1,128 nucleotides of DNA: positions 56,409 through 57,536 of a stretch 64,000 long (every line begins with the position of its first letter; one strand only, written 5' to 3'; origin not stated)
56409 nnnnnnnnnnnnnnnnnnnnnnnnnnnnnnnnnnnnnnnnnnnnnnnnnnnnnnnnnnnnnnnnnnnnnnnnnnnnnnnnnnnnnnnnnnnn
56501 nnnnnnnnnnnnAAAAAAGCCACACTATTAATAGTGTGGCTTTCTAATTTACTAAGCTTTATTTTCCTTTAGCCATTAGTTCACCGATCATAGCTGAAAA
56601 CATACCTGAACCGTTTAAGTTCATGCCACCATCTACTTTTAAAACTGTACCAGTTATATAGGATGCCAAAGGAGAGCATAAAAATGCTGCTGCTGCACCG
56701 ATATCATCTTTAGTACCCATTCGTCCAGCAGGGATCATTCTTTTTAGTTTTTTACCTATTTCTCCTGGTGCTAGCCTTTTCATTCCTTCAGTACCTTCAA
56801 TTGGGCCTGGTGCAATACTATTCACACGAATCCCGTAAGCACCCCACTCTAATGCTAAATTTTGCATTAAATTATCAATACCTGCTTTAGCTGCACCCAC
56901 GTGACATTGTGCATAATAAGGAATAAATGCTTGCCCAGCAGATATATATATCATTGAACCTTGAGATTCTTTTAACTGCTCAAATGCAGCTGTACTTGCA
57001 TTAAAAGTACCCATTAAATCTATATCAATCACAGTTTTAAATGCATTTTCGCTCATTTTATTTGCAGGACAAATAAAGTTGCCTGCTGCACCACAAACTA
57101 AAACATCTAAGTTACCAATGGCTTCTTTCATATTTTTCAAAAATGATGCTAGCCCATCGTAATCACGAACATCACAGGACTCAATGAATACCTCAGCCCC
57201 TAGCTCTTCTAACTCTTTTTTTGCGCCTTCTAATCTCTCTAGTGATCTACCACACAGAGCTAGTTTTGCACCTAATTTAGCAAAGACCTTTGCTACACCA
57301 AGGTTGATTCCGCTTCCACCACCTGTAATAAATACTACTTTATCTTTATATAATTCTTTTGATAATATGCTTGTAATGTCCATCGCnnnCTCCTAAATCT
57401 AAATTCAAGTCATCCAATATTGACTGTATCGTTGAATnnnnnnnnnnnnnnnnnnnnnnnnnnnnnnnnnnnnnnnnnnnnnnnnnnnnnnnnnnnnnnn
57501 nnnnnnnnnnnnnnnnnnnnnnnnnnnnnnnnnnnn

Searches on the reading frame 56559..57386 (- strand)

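Call 32: search_protein_families(library=ncbifam, proteins=[window:56559-57386:-], max_evalue=0.001)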
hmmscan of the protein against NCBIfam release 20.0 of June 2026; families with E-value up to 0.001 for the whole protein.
window:56559-57386:- (275 aa): 230 families (the best 25 are shown)
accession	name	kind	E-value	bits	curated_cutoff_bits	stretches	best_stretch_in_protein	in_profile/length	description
NF005752.0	PRK07576.1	subfamily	1.4e-103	345.9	321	1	13-273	7-268/271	SDR family oxidoreductase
NF005811.0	PRK07677.1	equivalog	1.4e-65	221.4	318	1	14-259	2-251/254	2,4-dienoyl-CoA reductase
NF004198.0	PRK05653.1-3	equivalog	3.1e-52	177.5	296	1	11-256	3-247/248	3-oxoacyl-ACP reductase FabG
NF005893.0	PRK07856.1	equivalog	3.5e-52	177.2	255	1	13-254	7-240/255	SDR family oxidoreductase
NF052558.1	MBtsdlDhBudC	equivalog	6.5e-50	170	270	1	13-256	1-242/250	meso-2,3-butanediol dehydrogenase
NF009468.0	PRK12826.1-4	equivalog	8.4e-50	169.8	318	1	13-258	5-250/256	SDR family oxidoreductase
TIGR01830.1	3oxo_ACP_reduc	equivalog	1.7e-47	162.1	297.75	1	18-255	1-238/239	3-oxoacyl-[acyl-carrier-protein] reductase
NF005559.1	PRK07231.1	subfamily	1.1e-46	159.4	215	1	13-255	2-247/249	glucose 1-dehydrogenase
NF005067.0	PRK06484.1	equivalog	1.9e-46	158.7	713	1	14-258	272-514/524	short chain dehydrogenase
NF009466.0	PRK12826.1-2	subfamily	3.7e-46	157.6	222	1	15-257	3-246/248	3-oxoacyl-ACP reductase FabG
NF053807.1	RhamDHLra1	equivalog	2e-44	152.2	400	1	12-258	1-250/252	L-rhamnose 1-dehydrogenase Lra1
NF006070.0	PRK08213.1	subfamily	1.1e-43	149.6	279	1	14-256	11-257/259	gluconate 5-dehydrogenase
NF004202.0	PRK05653.2-2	equivalog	1.3e-43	149.4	333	1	14-258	6-250/259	3-oxoacyl-ACP reductase FabG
NF004197.0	PRK05653.1-1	equivalog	1.4e-43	149.3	332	1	13-256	5-247/249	3-oxoacyl-ACP reductase FabG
NF004778.0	PRK06124.1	equivalog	2e-43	148.7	303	1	13-256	9-253/256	SDR family oxidoreductase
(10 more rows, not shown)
